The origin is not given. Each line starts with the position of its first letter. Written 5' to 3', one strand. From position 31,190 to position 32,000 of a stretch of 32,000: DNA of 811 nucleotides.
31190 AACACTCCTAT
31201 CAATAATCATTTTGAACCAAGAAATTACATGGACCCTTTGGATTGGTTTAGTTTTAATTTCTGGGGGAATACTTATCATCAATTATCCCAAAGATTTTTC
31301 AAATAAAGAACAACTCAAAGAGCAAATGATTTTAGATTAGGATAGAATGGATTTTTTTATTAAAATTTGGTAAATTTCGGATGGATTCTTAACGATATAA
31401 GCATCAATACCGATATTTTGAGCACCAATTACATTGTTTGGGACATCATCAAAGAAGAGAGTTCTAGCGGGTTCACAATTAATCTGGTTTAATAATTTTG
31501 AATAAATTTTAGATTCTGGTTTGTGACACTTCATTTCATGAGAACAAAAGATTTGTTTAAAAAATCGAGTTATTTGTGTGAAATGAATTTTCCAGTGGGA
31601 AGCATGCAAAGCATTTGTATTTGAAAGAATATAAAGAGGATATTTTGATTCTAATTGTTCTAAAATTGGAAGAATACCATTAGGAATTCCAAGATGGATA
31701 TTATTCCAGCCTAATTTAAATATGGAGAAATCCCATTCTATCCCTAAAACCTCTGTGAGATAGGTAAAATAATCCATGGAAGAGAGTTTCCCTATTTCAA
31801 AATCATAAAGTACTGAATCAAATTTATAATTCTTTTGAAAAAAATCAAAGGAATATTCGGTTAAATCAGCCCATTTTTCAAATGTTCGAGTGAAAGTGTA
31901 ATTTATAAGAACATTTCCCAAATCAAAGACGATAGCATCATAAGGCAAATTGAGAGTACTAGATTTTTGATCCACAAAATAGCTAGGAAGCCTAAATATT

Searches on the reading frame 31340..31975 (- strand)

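Call 75: search_protein_families(library=pfam, proteins=[window:31340-31975:-], max_evalue=0.001)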
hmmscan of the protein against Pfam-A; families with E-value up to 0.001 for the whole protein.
window:31340-31975:- (212 aa): 3 families
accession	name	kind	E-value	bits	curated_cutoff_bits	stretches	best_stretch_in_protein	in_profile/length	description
PF13419.12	HAD_2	-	5.7e-14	53.1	23.8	1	16-194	2-177/178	Haloacid dehalogenase-like hydrolase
PF00702.32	Hydrolase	-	7.4e-14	53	26.4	1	12-189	1-191/191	haloacid dehalogenase-like hydrolase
PF03031.24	NIF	-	0.00042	20.5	21.8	0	104-189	46-128/160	NLI interacting factor-like phosphatase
